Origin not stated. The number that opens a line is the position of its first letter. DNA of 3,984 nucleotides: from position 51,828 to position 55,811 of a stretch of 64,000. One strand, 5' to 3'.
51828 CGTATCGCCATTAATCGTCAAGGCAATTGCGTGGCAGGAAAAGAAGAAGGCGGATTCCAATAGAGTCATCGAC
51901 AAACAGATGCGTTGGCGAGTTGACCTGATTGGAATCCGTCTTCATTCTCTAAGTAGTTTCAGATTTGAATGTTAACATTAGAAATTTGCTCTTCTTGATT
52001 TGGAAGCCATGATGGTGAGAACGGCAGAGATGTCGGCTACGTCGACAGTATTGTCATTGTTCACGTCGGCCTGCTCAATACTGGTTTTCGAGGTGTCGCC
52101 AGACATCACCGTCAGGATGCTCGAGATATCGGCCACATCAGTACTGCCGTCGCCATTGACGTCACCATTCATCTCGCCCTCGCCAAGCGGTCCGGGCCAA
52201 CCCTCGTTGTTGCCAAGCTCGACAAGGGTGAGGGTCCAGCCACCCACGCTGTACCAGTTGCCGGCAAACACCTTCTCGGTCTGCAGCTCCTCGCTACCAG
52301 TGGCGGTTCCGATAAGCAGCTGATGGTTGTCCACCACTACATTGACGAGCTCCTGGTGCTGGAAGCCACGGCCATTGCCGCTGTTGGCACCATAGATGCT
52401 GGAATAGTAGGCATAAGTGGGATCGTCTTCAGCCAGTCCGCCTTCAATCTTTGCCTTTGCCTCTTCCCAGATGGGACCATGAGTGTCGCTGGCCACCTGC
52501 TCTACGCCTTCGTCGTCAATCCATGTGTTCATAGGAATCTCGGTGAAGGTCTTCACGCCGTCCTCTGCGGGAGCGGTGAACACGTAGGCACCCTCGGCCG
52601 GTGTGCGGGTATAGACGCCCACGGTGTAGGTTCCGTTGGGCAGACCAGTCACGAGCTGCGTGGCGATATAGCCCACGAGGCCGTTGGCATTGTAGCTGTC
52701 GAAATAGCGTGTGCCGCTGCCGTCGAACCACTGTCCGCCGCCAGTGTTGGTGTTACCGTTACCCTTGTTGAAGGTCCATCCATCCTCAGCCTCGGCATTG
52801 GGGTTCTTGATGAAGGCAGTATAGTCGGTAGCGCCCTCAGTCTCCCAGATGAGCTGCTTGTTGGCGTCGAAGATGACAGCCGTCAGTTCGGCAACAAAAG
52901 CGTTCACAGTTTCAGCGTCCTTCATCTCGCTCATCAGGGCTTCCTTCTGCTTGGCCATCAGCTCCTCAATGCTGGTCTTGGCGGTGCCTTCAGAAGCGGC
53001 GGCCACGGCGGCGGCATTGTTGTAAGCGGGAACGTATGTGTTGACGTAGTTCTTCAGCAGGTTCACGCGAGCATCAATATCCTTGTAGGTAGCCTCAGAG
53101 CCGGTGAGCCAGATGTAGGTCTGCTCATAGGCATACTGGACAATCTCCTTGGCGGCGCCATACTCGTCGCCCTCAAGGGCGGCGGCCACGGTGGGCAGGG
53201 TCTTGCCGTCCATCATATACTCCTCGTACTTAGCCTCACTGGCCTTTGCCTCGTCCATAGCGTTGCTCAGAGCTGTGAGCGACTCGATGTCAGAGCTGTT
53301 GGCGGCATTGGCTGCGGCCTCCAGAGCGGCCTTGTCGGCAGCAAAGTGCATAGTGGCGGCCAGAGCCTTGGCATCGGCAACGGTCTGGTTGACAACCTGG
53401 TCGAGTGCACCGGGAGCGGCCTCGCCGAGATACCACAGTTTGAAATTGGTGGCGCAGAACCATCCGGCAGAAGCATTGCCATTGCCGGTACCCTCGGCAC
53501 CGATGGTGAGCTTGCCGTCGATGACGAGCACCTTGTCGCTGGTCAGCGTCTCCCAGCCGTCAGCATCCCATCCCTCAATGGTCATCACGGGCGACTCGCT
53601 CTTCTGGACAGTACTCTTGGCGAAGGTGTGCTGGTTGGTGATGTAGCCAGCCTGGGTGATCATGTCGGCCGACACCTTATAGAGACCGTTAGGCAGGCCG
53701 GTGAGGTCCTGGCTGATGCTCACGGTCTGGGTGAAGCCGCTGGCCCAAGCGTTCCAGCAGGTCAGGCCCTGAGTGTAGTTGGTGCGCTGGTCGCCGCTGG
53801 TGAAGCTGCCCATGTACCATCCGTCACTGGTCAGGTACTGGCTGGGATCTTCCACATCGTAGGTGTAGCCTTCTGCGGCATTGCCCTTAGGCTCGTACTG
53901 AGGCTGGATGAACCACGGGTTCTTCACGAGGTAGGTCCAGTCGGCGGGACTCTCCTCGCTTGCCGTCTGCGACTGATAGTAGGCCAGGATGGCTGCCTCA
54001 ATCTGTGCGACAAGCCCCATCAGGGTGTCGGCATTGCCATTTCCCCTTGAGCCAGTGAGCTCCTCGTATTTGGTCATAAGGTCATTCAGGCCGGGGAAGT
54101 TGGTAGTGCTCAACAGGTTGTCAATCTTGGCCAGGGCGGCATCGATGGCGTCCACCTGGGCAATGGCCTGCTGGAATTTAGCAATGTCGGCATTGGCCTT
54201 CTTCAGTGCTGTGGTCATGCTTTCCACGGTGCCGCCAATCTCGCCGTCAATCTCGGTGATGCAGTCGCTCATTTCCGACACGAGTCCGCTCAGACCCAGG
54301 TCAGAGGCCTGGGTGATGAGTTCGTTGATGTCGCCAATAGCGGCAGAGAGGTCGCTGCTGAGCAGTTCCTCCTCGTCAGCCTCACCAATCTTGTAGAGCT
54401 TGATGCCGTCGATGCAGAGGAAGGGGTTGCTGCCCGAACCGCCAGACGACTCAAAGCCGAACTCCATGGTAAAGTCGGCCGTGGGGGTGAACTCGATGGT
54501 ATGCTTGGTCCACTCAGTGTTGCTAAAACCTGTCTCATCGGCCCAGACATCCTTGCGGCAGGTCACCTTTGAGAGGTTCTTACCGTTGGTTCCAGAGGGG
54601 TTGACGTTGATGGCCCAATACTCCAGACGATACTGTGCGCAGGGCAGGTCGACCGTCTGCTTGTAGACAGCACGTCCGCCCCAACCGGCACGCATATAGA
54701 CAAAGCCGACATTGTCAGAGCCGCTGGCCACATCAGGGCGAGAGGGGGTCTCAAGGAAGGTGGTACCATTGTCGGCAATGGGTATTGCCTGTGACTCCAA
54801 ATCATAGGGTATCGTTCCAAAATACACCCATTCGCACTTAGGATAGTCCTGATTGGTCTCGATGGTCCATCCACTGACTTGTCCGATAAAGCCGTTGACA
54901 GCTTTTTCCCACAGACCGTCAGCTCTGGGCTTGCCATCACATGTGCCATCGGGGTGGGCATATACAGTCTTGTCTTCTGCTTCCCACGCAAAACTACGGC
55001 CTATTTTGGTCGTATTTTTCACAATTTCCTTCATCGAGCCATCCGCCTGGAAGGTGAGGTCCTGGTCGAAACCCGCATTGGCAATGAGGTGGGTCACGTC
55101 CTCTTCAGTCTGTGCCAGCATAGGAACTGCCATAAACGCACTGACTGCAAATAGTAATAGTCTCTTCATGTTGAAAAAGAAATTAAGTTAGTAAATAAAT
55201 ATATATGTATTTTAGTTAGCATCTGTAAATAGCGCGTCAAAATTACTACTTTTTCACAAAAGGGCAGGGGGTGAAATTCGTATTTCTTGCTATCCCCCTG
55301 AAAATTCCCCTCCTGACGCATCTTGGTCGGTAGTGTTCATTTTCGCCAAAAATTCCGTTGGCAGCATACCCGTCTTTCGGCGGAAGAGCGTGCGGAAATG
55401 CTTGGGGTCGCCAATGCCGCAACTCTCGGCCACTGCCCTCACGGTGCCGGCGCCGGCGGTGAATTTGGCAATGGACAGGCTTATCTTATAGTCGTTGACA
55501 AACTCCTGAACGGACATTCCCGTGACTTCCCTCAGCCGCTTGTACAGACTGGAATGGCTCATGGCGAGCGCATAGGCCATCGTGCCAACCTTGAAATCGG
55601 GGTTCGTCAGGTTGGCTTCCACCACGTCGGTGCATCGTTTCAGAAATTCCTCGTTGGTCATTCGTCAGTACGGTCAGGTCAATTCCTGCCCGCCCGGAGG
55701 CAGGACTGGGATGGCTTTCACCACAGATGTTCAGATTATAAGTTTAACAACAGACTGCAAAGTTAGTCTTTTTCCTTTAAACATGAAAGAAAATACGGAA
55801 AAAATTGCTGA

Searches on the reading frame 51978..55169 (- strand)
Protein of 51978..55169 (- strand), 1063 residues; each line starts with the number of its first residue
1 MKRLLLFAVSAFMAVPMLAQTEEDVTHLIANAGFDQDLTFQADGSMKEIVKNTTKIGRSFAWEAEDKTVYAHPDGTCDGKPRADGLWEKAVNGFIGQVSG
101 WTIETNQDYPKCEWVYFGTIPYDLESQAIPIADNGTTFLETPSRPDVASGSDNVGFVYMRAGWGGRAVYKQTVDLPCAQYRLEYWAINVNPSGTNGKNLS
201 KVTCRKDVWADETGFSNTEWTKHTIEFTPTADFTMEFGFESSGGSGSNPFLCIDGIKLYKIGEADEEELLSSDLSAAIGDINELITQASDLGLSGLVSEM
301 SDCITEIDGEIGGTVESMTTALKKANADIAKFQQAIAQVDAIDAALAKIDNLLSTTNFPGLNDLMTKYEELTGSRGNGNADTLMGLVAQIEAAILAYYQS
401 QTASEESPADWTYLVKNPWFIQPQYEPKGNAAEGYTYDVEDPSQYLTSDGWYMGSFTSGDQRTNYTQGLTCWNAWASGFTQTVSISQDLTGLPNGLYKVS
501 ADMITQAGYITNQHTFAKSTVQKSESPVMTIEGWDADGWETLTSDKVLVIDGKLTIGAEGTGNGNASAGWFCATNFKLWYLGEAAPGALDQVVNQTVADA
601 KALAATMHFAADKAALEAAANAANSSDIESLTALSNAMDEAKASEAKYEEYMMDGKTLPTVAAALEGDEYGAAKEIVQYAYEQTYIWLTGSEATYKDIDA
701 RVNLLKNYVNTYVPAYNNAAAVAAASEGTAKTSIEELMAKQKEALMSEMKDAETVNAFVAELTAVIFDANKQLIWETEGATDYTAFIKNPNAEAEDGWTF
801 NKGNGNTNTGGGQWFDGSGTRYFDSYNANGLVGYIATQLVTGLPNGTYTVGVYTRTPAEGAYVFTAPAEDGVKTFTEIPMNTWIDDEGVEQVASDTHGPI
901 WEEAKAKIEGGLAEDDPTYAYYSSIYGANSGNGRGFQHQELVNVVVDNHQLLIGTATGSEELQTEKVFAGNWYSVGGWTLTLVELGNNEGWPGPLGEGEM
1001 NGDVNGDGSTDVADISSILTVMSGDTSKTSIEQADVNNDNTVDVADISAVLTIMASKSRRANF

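Call 10: search_protein_families(library=pfam, proteins=[window:51978-55169:-])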
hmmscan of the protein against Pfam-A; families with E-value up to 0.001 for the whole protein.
window:51978-55169:- (1063 aa): 1 family
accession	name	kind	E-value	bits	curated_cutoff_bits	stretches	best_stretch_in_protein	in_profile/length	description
PF00404.24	Dockerin_1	-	4.3e-05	24.1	22.9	1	1002-1050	2-52/57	Dockerin type I domain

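Call 37: find_homologous_proteins(query=window:51978-55169:-, max_evalue=1e-30)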
Query window:51978-55169:- (1063 aa): 570 proteins with E <= 1e-30 among 8000 candidates; the best 120 are listed.
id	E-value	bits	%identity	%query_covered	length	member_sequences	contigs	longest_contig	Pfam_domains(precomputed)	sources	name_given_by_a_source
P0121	0.0e+0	2400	100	100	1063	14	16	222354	-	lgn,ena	-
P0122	0.0e+0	2133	88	100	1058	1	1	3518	-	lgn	-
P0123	0.0e+0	1995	82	100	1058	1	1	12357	PF00404.25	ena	-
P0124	0.0e+0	1981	82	100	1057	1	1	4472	PF00404.25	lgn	-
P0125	0.0e+0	1960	81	100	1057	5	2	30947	PF00404.25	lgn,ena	-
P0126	0.0e+0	1885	79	100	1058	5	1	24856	PF00404.25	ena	-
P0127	0.0e+0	1573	68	100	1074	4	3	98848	PF00404.25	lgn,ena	-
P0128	0.0e+0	1572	68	100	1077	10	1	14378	PF00404.25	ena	-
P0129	0.0e+0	1503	66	100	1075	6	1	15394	PF00404.25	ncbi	-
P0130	0.0e+0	1298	59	94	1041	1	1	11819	-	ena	-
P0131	0.0e+0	1298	59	94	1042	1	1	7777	-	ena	-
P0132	0.0e+0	1297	59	94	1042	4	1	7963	-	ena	-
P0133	0.0e+0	1228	56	95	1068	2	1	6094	-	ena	-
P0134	0.0e+0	1226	56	95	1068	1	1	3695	-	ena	-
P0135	0.0e+0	1223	56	95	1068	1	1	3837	-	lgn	-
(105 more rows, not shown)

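Call 38: find_encoding_contigs(protein=P0125, flank=10000, max_places=3)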
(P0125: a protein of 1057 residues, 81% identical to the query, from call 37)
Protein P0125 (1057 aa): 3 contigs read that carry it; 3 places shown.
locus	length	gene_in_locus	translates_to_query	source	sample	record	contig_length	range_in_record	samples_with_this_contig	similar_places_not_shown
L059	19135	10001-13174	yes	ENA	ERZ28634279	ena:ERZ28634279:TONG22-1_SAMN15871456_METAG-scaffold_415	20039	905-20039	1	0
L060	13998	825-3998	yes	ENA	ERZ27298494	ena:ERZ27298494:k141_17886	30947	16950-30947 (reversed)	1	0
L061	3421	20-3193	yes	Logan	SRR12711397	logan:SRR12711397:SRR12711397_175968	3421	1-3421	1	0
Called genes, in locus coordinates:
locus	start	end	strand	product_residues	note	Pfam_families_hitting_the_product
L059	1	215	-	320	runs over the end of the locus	-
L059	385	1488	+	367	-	PF05222:AlaDh_PNT_N, PF01262:AlaDh_PNT_C, PF02826:2-Hacid_dh_C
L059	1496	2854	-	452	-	PF12708:Pect-lyase_RHGA_epim, PF00295:Glyco_hydro_28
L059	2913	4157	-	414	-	PF13620:CarboxypepD_reg, PF13715:CarbopepD_reg_2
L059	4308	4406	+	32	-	-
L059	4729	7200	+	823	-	PF13491:FtsK_4TM, PF17854:FtsK_alpha, PF01580:FtsK_SpoIIIE, PF12846:AAA_10 (faint), PF09397:FtsK_gamma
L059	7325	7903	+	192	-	PF00265:TK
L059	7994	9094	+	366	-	PF01594:AI-2E_transport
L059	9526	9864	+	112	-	PF12833:HTH_18, PF00165:HTH_AraC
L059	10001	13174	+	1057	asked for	PF00404:Dockerin_1 (weak)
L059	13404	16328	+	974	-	PF02469:Fasciclin (faint)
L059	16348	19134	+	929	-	?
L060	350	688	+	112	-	PF12833:HTH_18, PF00165:HTH_AraC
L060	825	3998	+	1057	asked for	PF00404:Dockerin_1 (weak)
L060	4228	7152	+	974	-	PF02469:Fasciclin (faint)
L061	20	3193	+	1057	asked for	PF00404:Dockerin_1 (weak)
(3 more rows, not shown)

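Call 39: find_encoding_contigs(protein=P0127, flank=10000, max_places=3)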
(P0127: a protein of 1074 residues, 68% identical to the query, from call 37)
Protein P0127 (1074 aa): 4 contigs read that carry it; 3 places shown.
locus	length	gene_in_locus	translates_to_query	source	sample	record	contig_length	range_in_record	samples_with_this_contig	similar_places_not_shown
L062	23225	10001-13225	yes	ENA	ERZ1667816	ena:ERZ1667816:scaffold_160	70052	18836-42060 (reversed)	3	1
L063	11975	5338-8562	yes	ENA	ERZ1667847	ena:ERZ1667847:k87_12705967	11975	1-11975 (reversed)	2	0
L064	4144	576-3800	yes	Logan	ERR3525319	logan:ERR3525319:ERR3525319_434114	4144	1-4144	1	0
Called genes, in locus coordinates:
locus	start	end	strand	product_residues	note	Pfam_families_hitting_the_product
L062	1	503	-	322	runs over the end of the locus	PF18928:DUF5677 (weak)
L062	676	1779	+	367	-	PF05222:AlaDh_PNT_N, PF01262:AlaDh_PNT_C, PF02826:2-Hacid_dh_C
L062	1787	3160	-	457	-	PF12708:Pect-lyase_RHGA_epim, PF00295:Glyco_hydro_28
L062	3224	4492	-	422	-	PF13620:CarboxypepD_reg, PF13715:CarbopepD_reg_2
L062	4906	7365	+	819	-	PF13491:FtsK_4TM, PF17854:FtsK_alpha, PF01580:FtsK_SpoIIIE, PF12846:AAA_10 (faint), PF09397:FtsK_gamma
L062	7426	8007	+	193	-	PF00265:TK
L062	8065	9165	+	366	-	PF01594:AI-2E_transport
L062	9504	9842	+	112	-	PF00165:HTH_AraC (weak), PF12833:HTH_18, PF00165:HTH_AraC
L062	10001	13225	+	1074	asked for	PF00404:Dockerin_1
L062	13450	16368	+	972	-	PF02469:Fasciclin (faint)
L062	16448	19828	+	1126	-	PF13620:CarboxypepD_reg, PF13715:CarbopepD_reg_2, PF07715:Plug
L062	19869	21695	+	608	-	PF14322:SusD-like_3, PF07980:SusD_RagB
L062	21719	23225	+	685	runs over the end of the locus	PF02469:Fasciclin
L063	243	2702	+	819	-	PF13491:FtsK_4TM, PF17854:FtsK_alpha, PF01580:FtsK_SpoIIIE, PF12846:AAA_10 (faint), PF09397:FtsK_gamma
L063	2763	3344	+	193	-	PF00265:TK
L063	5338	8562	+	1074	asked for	PF00404:Dockerin_1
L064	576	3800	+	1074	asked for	PF00404:Dockerin_1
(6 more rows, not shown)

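Call 56: find_encoding_contigs(protein=window:51978-55169:-, flank=6000, max_places=10)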
Protein window:51978-55169:- (1063 aa): 3 contigs read that carry it; 1 place shown.
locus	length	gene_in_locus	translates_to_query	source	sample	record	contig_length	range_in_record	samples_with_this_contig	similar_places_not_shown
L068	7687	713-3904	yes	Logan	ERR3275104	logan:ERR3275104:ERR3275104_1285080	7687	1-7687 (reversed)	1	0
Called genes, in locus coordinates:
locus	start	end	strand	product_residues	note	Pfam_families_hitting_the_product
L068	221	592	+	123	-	PF12833:HTH_18, PF00165:HTH_AraC (weak)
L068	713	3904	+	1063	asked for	-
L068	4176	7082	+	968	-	PF02469:Fasciclin (faint)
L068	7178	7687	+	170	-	?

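Call 71: search_protein_families(library=ncbifam, proteins=[window:51978-55169:-], max_evalue=0.01)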
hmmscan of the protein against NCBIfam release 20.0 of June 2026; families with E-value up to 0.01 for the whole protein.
window:51978-55169:- (1063 aa): 0 families

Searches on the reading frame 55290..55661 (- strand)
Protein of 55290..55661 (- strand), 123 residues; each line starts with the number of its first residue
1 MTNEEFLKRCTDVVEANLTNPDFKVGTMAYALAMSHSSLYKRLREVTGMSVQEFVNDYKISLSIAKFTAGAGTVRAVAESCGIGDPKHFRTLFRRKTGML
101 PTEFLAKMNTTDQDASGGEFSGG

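Call 10: search_protein_families(library=pfam, proteins=[window:55290-55661:-])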
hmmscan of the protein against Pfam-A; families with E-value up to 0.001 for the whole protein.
window:55290-55661:- (123 aa): 2 families
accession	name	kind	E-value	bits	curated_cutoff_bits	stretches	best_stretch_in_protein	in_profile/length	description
PF12833.13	HTH_18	-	1.1e-15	58.1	33.6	1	29-106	2-79/80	Helix-turn-helix domain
PF00165.29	HTH_AraC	-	7.1e-14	52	26.6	2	73-105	10-41/42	Bacterial regulatory helix-turn-helix proteins, AraC family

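Call 71: search_protein_families(library=ncbifam, proteins=[window:55290-55661:-], max_evalue=0.01)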
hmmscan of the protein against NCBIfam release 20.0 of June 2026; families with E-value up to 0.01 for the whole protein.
window:55290-55661:- (123 aa): 18 families
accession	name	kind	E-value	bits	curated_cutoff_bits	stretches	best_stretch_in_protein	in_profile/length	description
NF006902.0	PRK09393.1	equivalog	2.9e-10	39.8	425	1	5-111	220-325/327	transcriptional regulator FtrA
NF007860.0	PRK10572.1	equivalog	2.1e-09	36.7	208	1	10-112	188-289/292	arabinose operon transcriptional regulator AraC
NF010028.0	PRK13503.1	equivalog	5.6e-09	35.8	288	1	24-107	189-272/278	HTH-type transcriptional activator RhaS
TIGR04094.1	adjacent_YSIRK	equivalog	2.9e-08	33.1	200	1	16-104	296-382/383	YSIRK-targeted surface antigen transcriptional regulator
NF007243.0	PRK09685.1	equivalog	4.2e-08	33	199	1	4-107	197-301/303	transcriptional regulator FeaR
NF010026.0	PRK13501.1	equivalog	2.4e-07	30.2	363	1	23-108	193-278/290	HTH-type transcriptional activator RhaR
NF010025.2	PRK13500.1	equivalog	2.5e-07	30.5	525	1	14-107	185-277/282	HTH-type transcriptional activator RhaR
NF011618.0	PRK15044.1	equivalog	7.1e-07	28.9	423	1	25-109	211-294/295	invasion transcriptional regulator HilC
NF007432.1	PRK09978.1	equivalog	2.5e-06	26.9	500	1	9-109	146-244/274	DNA-binding transcriptional regulator GadX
NF047455.1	TF_Staph_AryK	equivalog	6.3e-06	24.7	850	1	2-114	154-265/759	transcriptional regulator AryK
NF010027.0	PRK13502.1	equivalog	7.6e-06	25.6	384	1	16-105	186-275/282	HTH-type transcriptional activator RhaR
NF049968.1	QhpR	equivalog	1e-05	24.9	250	1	4-104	184-283/284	AraC-like transcriptional regulator QhpR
NF040475.1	chlor_reg_RclR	equivalog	1.1e-05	24.8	400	1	11-109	180-280/284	reactive chlorine-specific transcriptional regulator RclR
NF049932.1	TranspRegBtr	equivalog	1.5e-05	23.8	900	1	26-108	187-266/531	bacillibactin transport transcriptional regulator Btr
TIGR02297.1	HpaA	equivalog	0.00079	18.7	274.65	1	8-104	189-284/287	4-hydroxyphenylacetate catabolism regulatory protein HpaA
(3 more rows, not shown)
